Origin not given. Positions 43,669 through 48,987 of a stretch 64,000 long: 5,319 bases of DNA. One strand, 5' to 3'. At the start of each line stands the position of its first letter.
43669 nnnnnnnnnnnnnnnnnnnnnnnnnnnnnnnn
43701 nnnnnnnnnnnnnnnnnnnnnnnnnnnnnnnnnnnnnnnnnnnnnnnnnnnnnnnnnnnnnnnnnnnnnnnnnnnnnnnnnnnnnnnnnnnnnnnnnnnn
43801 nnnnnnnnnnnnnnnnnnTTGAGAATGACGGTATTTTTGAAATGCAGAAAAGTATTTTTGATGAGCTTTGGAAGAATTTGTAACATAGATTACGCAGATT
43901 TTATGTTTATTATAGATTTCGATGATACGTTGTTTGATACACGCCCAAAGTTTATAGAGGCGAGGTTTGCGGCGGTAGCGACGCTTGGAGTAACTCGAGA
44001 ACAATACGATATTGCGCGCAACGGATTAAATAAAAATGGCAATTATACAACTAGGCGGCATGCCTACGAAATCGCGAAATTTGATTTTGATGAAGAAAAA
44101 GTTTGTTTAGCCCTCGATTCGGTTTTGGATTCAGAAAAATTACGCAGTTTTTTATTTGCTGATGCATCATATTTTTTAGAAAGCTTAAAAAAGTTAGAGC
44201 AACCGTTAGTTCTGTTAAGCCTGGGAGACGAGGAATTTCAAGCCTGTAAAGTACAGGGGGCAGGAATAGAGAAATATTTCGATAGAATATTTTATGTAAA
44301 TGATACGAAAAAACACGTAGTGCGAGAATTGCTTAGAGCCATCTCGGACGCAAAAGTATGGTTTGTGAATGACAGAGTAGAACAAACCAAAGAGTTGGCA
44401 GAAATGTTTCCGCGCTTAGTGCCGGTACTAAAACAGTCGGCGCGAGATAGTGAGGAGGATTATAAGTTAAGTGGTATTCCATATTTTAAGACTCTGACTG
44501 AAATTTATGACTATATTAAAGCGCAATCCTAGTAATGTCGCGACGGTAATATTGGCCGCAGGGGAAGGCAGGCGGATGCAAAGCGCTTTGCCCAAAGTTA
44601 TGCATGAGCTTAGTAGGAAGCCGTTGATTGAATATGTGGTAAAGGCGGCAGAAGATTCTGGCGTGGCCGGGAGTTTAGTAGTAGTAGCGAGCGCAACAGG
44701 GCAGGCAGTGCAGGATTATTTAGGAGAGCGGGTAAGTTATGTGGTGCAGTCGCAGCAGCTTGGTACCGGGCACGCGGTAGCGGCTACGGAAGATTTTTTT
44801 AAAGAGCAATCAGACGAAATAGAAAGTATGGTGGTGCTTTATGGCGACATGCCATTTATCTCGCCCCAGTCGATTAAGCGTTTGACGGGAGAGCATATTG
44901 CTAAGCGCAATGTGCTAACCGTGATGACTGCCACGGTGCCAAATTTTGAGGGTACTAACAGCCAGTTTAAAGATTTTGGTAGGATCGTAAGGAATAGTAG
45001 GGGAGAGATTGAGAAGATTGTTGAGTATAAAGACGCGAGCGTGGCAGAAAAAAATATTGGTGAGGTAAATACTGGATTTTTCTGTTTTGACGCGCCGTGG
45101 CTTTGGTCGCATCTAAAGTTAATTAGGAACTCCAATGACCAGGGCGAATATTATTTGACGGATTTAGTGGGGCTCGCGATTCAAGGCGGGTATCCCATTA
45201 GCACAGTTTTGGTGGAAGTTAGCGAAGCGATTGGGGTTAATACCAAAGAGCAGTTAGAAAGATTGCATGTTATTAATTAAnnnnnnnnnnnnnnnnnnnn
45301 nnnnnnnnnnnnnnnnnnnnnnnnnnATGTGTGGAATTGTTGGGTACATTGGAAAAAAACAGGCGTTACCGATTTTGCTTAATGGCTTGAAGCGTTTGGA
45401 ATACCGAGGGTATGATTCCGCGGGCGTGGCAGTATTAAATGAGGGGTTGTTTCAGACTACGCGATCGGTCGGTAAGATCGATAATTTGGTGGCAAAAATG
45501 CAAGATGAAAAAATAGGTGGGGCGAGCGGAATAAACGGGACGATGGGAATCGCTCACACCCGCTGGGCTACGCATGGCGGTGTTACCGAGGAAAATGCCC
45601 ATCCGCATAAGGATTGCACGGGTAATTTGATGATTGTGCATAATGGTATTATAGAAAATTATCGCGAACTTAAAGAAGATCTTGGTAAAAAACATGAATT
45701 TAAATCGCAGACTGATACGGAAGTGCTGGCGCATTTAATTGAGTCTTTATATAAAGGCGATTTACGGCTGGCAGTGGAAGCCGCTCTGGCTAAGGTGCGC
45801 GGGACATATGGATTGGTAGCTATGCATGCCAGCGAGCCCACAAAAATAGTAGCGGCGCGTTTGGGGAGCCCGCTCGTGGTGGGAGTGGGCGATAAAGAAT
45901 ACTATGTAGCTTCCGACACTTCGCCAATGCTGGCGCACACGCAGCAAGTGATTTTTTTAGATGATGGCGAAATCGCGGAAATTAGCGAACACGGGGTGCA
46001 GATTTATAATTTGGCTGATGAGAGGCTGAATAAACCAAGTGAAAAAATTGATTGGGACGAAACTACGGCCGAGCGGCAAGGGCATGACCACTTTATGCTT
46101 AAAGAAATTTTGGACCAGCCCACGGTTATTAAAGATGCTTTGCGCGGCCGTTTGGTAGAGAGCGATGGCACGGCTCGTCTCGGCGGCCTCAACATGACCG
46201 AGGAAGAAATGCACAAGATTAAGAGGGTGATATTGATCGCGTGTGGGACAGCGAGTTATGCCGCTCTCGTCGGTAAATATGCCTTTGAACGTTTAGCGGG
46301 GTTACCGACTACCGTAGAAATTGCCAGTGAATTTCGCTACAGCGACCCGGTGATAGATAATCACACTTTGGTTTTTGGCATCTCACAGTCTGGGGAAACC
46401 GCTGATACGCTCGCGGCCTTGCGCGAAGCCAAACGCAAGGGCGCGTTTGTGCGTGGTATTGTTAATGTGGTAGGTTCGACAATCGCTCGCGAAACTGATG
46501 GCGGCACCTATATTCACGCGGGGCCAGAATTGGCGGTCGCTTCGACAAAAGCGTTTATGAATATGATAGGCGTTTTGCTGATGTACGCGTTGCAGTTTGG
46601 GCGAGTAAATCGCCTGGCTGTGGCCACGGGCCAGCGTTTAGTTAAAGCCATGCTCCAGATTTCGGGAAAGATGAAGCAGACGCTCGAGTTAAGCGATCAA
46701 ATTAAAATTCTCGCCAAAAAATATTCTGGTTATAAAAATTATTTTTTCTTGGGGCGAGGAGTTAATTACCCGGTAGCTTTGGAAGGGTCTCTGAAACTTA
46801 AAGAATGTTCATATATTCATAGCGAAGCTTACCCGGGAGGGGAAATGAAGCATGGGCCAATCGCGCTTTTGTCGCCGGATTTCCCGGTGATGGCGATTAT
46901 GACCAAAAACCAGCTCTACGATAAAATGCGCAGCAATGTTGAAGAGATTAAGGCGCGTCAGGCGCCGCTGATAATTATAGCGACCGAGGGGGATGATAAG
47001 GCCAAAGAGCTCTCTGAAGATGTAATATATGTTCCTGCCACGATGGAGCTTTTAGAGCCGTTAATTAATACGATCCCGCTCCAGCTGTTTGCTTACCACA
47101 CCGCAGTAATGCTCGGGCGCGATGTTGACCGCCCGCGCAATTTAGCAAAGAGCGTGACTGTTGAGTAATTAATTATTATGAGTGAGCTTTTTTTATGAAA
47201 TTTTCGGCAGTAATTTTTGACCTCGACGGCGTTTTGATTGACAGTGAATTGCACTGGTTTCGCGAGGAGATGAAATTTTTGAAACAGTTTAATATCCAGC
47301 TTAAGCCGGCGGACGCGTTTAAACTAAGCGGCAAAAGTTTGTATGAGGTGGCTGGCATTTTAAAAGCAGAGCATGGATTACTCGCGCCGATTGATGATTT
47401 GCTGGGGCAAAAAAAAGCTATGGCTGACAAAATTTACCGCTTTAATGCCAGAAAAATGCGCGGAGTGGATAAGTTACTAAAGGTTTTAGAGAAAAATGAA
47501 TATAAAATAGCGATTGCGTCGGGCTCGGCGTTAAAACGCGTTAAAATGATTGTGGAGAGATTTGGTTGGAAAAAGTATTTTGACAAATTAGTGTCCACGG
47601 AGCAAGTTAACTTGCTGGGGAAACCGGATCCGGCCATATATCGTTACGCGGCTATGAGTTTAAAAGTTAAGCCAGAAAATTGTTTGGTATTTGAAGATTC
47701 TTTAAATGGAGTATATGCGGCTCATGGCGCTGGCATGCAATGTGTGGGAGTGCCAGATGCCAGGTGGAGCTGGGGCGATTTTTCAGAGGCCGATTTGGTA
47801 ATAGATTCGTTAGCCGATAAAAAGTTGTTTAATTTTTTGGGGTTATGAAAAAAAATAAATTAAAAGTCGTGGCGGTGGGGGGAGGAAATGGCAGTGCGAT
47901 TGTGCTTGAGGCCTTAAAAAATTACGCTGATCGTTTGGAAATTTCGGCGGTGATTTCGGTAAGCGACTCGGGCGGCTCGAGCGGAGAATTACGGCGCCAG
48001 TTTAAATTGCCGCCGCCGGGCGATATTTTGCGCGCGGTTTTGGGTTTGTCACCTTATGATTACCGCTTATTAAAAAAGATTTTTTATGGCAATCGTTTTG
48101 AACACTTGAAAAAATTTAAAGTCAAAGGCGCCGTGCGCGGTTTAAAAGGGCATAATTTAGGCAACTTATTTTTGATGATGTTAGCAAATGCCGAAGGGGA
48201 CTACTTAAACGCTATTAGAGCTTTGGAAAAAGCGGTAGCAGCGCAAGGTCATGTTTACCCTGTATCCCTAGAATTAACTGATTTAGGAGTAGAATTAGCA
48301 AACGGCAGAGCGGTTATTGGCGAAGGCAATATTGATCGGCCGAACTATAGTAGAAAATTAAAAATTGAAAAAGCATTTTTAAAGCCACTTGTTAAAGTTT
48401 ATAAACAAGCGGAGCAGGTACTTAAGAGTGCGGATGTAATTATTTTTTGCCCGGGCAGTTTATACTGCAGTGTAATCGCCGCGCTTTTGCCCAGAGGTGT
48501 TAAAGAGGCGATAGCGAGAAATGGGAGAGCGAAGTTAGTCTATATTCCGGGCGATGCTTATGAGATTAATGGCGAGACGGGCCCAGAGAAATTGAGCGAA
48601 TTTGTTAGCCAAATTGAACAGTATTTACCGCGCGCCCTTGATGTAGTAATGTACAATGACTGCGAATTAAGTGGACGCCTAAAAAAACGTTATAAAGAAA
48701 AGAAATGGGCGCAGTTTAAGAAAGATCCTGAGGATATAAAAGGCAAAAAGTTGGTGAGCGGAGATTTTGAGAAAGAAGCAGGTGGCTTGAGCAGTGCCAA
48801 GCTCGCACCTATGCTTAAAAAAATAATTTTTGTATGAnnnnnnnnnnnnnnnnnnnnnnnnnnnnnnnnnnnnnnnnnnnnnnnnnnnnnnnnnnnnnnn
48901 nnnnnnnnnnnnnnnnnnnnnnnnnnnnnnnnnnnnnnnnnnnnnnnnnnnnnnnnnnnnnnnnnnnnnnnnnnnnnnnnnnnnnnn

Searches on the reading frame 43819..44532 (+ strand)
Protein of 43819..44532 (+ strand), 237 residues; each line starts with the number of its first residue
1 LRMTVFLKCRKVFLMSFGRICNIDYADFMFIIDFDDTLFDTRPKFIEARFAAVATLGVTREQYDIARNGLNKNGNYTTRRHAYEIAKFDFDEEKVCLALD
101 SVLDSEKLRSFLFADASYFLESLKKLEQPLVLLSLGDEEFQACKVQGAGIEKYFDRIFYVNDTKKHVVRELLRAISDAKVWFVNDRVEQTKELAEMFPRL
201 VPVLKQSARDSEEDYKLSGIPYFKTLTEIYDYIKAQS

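Call 24: search_protein_families(library=ncbifam, proteins=[window:43819-44532:+], max_evalue=0.001)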
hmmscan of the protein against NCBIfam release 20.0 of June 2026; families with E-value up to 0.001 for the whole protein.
window:43819-44532:+ (237 aa): 1 family
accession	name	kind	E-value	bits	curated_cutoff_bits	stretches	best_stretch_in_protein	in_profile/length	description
TIGR02253.1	CTE7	subfamily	1.5e-05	24.9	169.75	1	31-162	6-145/221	TIGR02253 family HAD-type hydrolase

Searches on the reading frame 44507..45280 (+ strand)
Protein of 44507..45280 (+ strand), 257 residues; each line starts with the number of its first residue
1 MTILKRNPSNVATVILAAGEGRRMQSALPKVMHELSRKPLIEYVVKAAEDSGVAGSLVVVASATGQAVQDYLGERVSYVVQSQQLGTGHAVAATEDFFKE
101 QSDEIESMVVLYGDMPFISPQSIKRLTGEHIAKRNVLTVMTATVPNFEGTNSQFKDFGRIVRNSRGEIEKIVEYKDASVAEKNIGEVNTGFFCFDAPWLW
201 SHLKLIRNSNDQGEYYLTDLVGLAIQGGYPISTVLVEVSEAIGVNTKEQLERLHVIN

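Call 24: search_protein_families(library=ncbifam, proteins=[window:44507-45280:+], max_evalue=0.001)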
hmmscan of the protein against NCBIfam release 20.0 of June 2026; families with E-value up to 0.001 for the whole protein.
window:44507-45280:+ (257 aa): 41 families (the best 25 are shown)
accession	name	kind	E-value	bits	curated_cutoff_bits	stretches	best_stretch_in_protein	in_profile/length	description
NF010934.1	PRK14354.1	equivalog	2.4e-67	227.4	450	1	13-252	2-231/447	bifunctional UDP-N-acetylglucosamine diphosphorylase/glucosamine-1-phosphate N-acetyltransferase GlmU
TIGR01173.1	glmU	equivalog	3.6e-63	214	366.85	1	12-253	2-232/452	bifunctional UDP-N-acetylglucosamine diphosphorylase/glucosamine-1-phosphate N-acetyltransferase GlmU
NF010935.0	PRK14355.1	equivalog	4.4e-60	203.6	718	1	10-251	3-236/459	bifunctional UDP-N-acetylglucosamine diphosphorylase/glucosamine-1-phosphate N-acetyltransferase GlmU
NF010933.0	PRK14353.1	equivalog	9.1e-56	189.4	505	1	10-252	5-237/453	bifunctional UDP-N-acetylglucosamine diphosphorylase/glucosamine-1-phosphate N-acetyltransferase GlmU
NF010937.0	PRK14357.1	equivalog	5.8e-54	183.6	658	1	13-253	3-225/448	bifunctional UDP-N-acetylglucosamine diphosphorylase/glucosamine-1-phosphate N-acetyltransferase GlmU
NF010932.0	PRK14352.1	equivalog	1.4e-53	182.3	611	1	8-253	4-243/488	bifunctional UDP-N-acetylglucosamine diphosphorylase/glucosamine-1-phosphate N-acetyltransferase GlmU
NF010938.0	PRK14358.1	equivalog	2.4e-49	168.2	500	1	11-256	8-243/481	bifunctional N-acetylglucosamine-1-phosphate uridyltransferase/glucosamine-1-phosphate acetyltransferase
NF006986.0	PRK09451.1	equivalog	1.2e-48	166.1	725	1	10-254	5-236/456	bifunctional UDP-N-acetylglucosamine diphosphorylase/glucosamine-1-phosphate N-acetyltransferase GlmU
NF010940.0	PRK14360.1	equivalog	2.2e-45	155.1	602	1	11-252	2-231/452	bifunctional UDP-N-acetylglucosamine diphosphorylase/glucosamine-1-phosphate N-acetyltransferase GlmU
NF010936.0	PRK14356.1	equivalog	1.9e-43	149.1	666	1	10-253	5-239/456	bifunctional UDP-N-acetylglucosamine diphosphorylase/glucosamine-1-phosphate N-acetyltransferase GlmU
NF010939.0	PRK14359.1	equivalog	1.6e-41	142.3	592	1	10-252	2-228/430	bifunctional UDP-N-acetylglucosamine diphosphorylase/glucosamine-1-phosphate N-acetyltransferase GlmU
TIGR03992.1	Arch_glmU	subfamily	6.5e-26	91.1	292.1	1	12-232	2-203/393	bifunctional sugar-1-phosphate nucleotidylyltransferase/acetyltransferase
NF041313.1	UDPGP_AglF_Halo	equivalog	8.5e-21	74.5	400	1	13-252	3-229/234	UTP--glucose-1-phosphate uridylyltransferase AglF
NF041173.1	Sug_nt_acttase_Thmprot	equivalog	4.4e-13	48.9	600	1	13-224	3-196/405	bifunctional sugar-1-phosphate nucleotidylyltransferase/acetyltransferase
TIGR01208.1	rmlA_long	equivalog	2.9e-12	46.1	320.25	1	13-236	2-214/353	glucose-1-phosphate thymidylyltransferase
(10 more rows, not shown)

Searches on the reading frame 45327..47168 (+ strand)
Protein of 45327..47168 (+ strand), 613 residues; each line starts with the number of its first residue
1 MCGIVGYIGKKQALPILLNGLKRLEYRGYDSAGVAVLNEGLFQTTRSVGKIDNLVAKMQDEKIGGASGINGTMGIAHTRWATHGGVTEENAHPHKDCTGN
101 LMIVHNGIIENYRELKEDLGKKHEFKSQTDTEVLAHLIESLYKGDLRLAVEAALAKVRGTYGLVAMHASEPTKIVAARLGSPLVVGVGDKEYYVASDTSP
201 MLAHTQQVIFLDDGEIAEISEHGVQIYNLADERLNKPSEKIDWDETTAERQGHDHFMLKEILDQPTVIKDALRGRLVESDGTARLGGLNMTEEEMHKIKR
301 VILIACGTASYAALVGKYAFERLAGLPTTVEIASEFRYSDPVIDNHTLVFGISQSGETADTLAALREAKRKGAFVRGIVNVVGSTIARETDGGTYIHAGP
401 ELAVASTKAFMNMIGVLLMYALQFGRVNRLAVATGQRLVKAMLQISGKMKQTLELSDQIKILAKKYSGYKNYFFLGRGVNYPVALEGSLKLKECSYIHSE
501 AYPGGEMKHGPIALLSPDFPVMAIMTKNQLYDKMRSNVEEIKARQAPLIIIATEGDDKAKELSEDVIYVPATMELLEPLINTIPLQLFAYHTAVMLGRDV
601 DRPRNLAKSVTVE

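Call 24: search_protein_families(library=ncbifam, proteins=[window:45327-47168:+], max_evalue=0.001)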
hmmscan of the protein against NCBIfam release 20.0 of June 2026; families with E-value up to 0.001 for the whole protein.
window:45327-47168:+ (613 aa): 18 families
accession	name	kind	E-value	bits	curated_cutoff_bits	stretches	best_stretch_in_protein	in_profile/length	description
NF001484.0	PRK00331.1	subfamily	4.5e-241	801.4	381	1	1-613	1-601/601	isomerizing glutamine--fructose-6-phosphate transaminase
TIGR01135.1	glmS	equivalog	1.3e-233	776.9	418.05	1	2-613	1-607/607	glutamine--fructose-6-phosphate transaminase (isomerizing)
NF046059.1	NagB_SO3506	equivalog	1.9e-35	122.8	430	1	297-557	37-288/330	glucosamine-6-phosphate deaminase NagB-II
TIGR01134.1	purF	equivalog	4e-31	108.9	350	1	2-227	1-225/432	amidophosphoribosyltransferase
NF041128.1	glucosaP_deam_GlmD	equivalog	2.9e-30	105.6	580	1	291-610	24-321/323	glucosamine-6-phosphate deaminase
TIGR01536.1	asn_synth_AEB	equivalog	2.3e-13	50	267.1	1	2-223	1-188/517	asparagine synthase (glutamine-hydrolyzing)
NF006949.0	PRK09431.1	equivalog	4.4e-12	45.3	499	1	75-230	46-194/554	asparagine synthase B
NF008481.0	PRK11382.1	equivalog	1.4e-10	40.9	430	1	295-552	39-292/340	fructoselysine 6-phosphate deglycase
TIGR03104.1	trio_amidotrans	equivalog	4.1e-07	28.6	570.1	1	69-136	39-106/589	N-acetylglutaminylglutamine amidotransferase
NF006425.0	PRK08674.1-5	equivalog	1.9e-06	27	471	1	292-375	43-124/358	bifunctional phosphoglucose/phosphomannose isomerase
NF003915.0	PRK05441.1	subfamily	2.1e-06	27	168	1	344-408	130-194/300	N-acetylmuramic acid 6-phosphate etherase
TIGR03442.1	TIGR03442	equivalog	9.4e-06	25.1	218.65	1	74-228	85-250/251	ergothioneine biosynthesis protein EgtC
NF006426.0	PRK08674.1-6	subfamily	1.3e-05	24.2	295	1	294-380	42-125/354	bifunctional phosphoglucose/phosphomannose isomerase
NF040776.2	AlsR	equivalog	2.7e-05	23.2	400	1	343-391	174-222/279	transcriptional repressor AlsR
NF008458.0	PRK11337.1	equivalog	4.5e-05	22.6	378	1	342-391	185-234/293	MurR/RpiR family transcriptional regulator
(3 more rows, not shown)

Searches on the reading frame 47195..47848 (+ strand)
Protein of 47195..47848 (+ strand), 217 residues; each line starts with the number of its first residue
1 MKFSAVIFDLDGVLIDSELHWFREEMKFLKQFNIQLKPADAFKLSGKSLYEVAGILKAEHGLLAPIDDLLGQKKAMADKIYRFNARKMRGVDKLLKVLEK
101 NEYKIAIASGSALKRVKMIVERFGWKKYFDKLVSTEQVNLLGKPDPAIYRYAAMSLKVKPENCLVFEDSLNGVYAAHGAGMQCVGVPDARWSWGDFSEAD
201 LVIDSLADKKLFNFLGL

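Call 24: search_protein_families(library=ncbifam, proteins=[window:47195-47848:+], max_evalue=0.001)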
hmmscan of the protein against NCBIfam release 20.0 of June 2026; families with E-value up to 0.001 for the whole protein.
window:47195-47848:+ (217 aa): 35 families (the best 25 are shown)
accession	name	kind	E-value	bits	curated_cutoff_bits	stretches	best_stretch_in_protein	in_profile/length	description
TIGR02009.1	PGMB-YQAB-SF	subfamily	1.1e-32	113.8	153.35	1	4-186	2-186/186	beta-phosphoglucomutase family hydrolase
NF008087.0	PRK10826.1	equivalog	1.2e-32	113.3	191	1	3-191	7-196/222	hexitol phosphatase HxpB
TIGR01990.1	bPGM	equivalog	7.9e-27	94.4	189.4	1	4-186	2-186/187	beta-phosphoglucomutase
NF007854.0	PRK10563.1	equivalog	5.5e-22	78.5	211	1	2-183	3-182/221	6-phosphogluconate phosphatase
TIGR01509.1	HAD-SF-IA-v3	subfamily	2.2e-20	73.4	29.4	1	73-186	52-154/154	HAD-IA family hydrolase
NF008000.0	PRK10725.1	equivalog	5.8e-19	68.9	215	1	2-186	4-185/188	fructose-1-phosphate/6-phosphogluconate phosphatase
NF009695.0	PRK13222.1-2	equivalog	2.3e-18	66.5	225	1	2-207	5-216/226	phosphoglycolate phosphatase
NF046057.1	bifunc_MtlD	equivalog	1.5e-17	63.3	800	1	3-188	7-193/683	bifunctional mannitol-1-phosphate dehydrogenase/phosphatase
NF009804.0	PRK13288.1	equivalog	2e-17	63.4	218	1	1-186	1-181/215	pyrophosphatase PpaX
NF053653.1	InDiPhoBT2121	equivalog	2.7e-15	56.6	245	1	4-186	2-186/216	inorganic diphosphatase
TIGR02253.1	CTE7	subfamily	5.9e-15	55.6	169.75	1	5-206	4-217/221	TIGR02253 family HAD-type hydrolase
NF008610.0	PRK11587.1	equivalog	2.2e-14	53.3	282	1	1-208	1-202/219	sugar phosphatase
TIGR01449.2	PGP_bact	equivalog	9.6e-14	51.4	180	1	89-186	88-184/213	phosphoglycolate phosphatase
TIGR01454.1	AHBA_synth_RP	hypoth_equivalog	1.7e-13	50.7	246.65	1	88-201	77-184/205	AHBA synthesis associated protein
TIGR01993.1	Pyr-5-nucltdase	equivalog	2.8e-12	46.8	142.9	1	5-184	2-181/183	pyrimidine 5'-nucleotidase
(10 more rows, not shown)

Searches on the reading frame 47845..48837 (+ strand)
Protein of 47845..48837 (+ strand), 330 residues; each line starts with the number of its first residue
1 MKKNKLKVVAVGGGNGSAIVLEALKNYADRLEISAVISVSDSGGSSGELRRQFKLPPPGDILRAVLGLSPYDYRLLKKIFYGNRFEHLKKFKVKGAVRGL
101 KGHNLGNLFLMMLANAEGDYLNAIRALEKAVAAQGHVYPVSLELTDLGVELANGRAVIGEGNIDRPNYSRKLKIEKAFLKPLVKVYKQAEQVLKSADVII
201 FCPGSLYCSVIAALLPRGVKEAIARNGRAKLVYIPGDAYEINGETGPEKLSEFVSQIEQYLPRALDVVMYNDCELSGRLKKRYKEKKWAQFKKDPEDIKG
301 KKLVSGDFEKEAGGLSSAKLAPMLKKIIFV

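Call 3: search_protein_families(library=pfam, proteins=[window:47845-48837:+], max_evalue=0.01)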
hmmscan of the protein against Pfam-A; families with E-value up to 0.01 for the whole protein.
window:47845-48837:+ (330 aa): 1 family
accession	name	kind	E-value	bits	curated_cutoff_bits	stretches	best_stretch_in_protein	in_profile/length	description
PF01933.23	CofD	-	1.3e-56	192.3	30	1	8-300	1-279/290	2-phospho-L-lactate transferase CofD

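Call 24: search_protein_families(library=ncbifam, proteins=[window:47845-48837:+], max_evalue=0.001)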
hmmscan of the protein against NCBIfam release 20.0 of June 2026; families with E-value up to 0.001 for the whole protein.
window:47845-48837:+ (330 aa): 2 families
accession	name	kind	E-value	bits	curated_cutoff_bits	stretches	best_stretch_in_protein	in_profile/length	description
TIGR01826.1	CofD_related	subfamily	1.5e-58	198.7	196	1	8-312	1-290/310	uridine diphosphate-N-acetylglucosamine-binding protein YvcK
TIGR04357.1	CofD_rel_GAK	hypoth_equivalog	3e-25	89.3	340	2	100-284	133-328/368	GAK system CofD-like protein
